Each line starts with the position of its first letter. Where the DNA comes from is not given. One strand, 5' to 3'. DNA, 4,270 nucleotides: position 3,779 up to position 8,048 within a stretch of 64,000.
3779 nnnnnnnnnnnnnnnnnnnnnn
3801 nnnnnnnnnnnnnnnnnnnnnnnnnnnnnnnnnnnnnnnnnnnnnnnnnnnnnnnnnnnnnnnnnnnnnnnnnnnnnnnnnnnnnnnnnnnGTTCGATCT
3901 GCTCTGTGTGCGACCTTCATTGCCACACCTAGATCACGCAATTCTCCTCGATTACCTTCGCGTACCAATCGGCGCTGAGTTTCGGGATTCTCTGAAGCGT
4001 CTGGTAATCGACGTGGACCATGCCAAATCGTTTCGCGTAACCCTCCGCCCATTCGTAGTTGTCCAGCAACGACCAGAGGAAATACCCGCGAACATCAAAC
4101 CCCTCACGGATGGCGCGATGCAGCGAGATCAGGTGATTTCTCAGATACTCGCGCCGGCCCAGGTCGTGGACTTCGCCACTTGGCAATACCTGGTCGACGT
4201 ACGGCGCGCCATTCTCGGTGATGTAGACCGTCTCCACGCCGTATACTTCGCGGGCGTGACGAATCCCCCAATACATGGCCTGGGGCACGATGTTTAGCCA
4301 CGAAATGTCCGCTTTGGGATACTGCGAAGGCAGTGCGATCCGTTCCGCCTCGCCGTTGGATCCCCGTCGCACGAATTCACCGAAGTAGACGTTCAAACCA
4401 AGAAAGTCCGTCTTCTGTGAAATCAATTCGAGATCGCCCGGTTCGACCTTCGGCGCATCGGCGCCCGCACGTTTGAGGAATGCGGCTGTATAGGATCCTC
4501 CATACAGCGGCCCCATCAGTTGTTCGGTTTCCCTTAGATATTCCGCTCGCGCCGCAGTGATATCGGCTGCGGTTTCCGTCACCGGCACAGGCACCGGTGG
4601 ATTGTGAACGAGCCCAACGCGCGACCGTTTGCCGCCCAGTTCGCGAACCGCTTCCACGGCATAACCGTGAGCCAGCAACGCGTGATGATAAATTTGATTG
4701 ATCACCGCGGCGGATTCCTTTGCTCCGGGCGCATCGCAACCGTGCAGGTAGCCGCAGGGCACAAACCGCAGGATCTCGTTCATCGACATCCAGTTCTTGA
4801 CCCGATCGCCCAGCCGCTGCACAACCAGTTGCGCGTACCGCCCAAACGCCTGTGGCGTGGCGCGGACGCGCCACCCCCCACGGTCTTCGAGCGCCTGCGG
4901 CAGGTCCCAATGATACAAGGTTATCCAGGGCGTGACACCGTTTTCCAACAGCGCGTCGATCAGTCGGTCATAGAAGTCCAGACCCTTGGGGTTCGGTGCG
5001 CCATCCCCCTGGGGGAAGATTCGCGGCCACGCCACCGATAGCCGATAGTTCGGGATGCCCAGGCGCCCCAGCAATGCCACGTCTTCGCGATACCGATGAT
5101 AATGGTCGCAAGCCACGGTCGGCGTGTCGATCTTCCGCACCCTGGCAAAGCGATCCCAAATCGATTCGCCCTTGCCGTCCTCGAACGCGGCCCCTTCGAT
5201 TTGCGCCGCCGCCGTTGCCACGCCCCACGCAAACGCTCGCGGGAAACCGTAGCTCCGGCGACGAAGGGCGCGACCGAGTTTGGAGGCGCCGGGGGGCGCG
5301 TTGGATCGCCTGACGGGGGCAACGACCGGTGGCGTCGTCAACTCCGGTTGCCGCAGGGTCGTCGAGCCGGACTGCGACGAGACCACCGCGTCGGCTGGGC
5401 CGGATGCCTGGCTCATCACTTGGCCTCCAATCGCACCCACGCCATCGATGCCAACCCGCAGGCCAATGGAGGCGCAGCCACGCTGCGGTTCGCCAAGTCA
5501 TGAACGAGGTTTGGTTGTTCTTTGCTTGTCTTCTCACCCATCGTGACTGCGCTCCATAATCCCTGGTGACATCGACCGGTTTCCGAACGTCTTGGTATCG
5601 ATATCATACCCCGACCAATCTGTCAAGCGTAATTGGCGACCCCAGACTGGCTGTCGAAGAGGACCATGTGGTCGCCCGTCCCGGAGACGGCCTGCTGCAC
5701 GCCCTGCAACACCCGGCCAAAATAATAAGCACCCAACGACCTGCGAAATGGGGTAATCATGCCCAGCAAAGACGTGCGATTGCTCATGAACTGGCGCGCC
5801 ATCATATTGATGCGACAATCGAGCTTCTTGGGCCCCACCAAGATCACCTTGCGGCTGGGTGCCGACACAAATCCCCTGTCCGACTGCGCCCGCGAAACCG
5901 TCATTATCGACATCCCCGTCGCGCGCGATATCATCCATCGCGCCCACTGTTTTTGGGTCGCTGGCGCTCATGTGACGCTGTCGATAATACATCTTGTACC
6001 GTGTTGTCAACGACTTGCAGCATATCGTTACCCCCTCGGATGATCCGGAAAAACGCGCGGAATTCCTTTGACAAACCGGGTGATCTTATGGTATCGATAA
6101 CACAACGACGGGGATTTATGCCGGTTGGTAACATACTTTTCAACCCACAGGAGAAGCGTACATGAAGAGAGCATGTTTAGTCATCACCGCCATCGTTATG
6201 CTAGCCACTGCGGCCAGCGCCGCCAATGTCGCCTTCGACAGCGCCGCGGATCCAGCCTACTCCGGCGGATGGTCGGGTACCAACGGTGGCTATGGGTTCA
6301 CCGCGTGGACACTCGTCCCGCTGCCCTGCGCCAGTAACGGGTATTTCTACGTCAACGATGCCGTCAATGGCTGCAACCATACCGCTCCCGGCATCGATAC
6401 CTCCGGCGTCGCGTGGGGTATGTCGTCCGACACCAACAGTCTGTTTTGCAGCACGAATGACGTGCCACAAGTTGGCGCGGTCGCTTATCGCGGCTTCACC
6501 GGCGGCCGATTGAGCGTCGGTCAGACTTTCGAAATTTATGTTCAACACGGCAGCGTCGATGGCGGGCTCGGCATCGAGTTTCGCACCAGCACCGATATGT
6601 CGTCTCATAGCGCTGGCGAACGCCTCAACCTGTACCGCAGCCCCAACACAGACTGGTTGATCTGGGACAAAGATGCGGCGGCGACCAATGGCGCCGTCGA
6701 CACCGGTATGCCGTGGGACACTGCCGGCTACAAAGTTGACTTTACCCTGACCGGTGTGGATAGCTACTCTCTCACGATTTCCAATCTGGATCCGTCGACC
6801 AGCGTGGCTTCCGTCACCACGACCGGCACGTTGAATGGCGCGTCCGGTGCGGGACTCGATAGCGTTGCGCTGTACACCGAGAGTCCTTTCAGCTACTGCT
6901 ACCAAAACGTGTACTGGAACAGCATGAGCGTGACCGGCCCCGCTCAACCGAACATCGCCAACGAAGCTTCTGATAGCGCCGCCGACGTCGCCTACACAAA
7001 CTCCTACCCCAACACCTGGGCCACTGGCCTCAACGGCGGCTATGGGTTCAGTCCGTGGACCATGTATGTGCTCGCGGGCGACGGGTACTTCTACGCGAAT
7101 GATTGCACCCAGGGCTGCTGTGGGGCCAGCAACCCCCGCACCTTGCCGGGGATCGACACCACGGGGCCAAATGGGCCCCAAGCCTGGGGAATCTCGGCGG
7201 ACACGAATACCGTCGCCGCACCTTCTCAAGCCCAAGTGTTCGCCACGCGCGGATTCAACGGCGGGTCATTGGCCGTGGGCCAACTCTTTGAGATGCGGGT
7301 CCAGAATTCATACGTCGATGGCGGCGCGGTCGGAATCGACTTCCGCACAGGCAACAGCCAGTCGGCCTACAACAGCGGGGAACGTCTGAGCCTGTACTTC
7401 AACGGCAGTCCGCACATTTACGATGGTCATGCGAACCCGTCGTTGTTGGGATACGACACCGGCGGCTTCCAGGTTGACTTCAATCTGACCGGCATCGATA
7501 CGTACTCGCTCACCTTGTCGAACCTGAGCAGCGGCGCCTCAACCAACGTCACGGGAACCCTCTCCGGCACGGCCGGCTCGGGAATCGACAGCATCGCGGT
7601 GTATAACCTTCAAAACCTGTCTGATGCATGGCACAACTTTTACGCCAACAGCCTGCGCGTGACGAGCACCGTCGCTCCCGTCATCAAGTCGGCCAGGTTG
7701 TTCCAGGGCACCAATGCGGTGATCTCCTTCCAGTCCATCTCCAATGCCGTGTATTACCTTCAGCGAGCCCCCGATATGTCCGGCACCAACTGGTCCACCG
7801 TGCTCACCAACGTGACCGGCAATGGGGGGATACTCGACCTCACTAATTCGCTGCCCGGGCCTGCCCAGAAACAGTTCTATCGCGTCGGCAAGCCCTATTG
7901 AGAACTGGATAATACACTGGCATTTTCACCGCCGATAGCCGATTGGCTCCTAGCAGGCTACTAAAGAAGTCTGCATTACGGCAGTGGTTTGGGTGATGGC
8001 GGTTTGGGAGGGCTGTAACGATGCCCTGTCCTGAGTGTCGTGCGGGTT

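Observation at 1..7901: Uncharacterised ~230-aa module present three times (GH5 C-terminus and a tandem pair in a 579-aa secreted protein), each architecture ending in the same ...QFYR domain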

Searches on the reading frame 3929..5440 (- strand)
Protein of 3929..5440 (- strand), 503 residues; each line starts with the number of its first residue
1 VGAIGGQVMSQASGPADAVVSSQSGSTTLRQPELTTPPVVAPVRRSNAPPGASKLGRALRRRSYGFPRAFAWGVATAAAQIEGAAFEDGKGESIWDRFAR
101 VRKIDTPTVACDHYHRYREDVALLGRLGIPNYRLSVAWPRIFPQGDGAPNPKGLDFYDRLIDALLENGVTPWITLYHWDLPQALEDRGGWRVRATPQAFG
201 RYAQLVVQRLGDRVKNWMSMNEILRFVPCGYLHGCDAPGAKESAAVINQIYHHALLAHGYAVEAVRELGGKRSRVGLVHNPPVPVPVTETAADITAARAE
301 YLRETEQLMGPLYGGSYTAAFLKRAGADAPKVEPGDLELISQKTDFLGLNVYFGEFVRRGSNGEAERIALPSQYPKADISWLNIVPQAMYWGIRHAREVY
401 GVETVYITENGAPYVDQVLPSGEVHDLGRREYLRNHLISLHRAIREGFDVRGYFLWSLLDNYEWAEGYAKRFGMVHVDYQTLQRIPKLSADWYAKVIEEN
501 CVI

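Call 58: search_protein_families(library=pfam, proteins=[window:3929-5440:-], max_evalue=0.001)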
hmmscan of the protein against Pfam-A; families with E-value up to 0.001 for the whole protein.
window:3929-5440:- (503 aa): 1 family
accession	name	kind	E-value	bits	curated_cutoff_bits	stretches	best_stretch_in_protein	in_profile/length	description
PF00232.24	Glyco_hydro_1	-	8.7e-139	463.3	22.6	1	66-500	5-451/453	Glycosyl hydrolase family 1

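Call 87: search_solved_structures(query=window:3929-5260:-, max_evalue=1e-60)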
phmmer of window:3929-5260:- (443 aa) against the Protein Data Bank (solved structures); distinct sequences matched with E-value up to 1e-60: 149 (the best 60 are shown).
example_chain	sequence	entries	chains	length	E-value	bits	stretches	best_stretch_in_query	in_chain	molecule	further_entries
8in1_A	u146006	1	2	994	1.5e-140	472.4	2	6-439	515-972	Beta-Glucosidase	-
6z1h_A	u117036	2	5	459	1.4e-126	426.3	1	2-440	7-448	ANCESTRAL RECONSTRUCTED GLYCOSIDASE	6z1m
5idi_A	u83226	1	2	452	2e-119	402.7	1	6-440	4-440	1,4-beta-D-glucan glucohydrolase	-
1od0_A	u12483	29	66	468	3.3e-119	402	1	6-440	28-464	BETA-GLUCOSIDASE A | BETA-GLUCOSIDASE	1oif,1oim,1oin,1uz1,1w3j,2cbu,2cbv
9j3w_A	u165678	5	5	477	1e-116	393.8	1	6-438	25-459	Beta-glucosidase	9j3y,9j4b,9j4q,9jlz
9j41_A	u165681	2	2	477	1.4e-116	393.3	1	6-438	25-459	Beta-glucosidase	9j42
1qox_A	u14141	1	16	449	3.3e-116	392.1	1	5-438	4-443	BETA-GLUCOSIDASE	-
9j43_A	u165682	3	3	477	3.5e-116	392.1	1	6-438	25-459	Beta-glucosidase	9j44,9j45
9j49_A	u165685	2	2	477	4.7e-116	391.6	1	6-438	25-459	Beta-glucosidase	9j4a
9iqb_A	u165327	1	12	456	6.2e-115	387.9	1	5-440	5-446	Beta-glucosidase A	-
5ogz_A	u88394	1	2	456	6.5e-115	387.9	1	5-440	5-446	Beta-glucosidase A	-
9upt_A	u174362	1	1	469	8.7e-115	387.4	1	5-440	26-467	Beta-glucosidase A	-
8ivy_A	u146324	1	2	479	1.8e-114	386.4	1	5-440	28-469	Beta-glucosidase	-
3w53_A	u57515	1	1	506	1.6e-111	376.7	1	3-440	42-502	Beta-glucosidase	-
6qwi_A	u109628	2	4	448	2.6e-111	376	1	4-440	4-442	Beta-glucosidase A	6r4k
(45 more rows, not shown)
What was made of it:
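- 3929..5440 (-): GH1 beta-glucosidase, first gene of the minus-strand string that ends in the GH5. Pfam Glyco_hydro_1 8.7e-139 (call 58); PDB beta-glucosidases E 1e-140 (call 87)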

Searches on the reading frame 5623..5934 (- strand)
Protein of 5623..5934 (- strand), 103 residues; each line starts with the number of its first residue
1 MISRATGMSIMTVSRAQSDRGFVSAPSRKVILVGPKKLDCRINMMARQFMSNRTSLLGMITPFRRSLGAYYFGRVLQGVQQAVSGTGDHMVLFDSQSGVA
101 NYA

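Call 88: search_protein_families(library=pfam, proteins=[window:5623-5934:-], max_evalue=0.01)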
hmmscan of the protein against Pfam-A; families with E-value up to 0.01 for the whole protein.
window:5623-5934:- (103 aa): 1 family
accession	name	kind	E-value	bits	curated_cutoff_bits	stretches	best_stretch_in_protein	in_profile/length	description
PF00356.27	LacI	-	0.0045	17.2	27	1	3-31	6-34/46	Bacterial regulatory proteins, lacI family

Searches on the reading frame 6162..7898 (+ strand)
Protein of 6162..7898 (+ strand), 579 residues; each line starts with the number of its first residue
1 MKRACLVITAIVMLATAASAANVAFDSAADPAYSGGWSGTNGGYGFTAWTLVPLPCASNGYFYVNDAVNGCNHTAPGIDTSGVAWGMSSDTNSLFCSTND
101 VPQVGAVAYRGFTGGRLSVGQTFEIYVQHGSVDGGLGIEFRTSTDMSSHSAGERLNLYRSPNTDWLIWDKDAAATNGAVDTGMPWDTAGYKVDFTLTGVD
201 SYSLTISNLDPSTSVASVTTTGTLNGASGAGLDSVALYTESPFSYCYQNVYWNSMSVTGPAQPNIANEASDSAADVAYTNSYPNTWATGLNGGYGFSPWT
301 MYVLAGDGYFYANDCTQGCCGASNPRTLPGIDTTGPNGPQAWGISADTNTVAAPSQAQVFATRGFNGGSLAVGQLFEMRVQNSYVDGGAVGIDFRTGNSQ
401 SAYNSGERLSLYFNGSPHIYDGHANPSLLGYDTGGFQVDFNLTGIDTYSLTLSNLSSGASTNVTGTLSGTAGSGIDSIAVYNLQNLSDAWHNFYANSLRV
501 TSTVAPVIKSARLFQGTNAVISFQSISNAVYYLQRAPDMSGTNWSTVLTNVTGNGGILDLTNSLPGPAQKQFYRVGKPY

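Call 4: search_protein_families(library=pfam, proteins=[window:6162-7898:+], max_evalue=1)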
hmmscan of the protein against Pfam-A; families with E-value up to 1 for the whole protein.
window:6162-7898:+ (579 aa): 1 family
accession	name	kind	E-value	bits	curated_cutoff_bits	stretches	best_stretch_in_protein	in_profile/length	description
PF24169.1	Fn3-I_PB4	-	0.21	12.5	27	0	434-466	35-67/88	Straight fiber protein PB4 first Fn3-like domain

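Call 5: search_protein_families(library=ncbifam, proteins=[window:6162-7898:+], max_evalue=1)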
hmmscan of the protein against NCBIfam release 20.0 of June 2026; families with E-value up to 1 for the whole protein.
window:6162-7898:+ (579 aa): 0 families

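Call 32: find_encoding_contigs(protein=window:6162-7898:+, flank=10000, max_places=4)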
Protein window:6162-7898:+ (579 aa): no gene with exactly this product is on record in the collection.
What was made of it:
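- Tried and rejected: An exact look-up of the 579-aa protein found no record (call 32).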
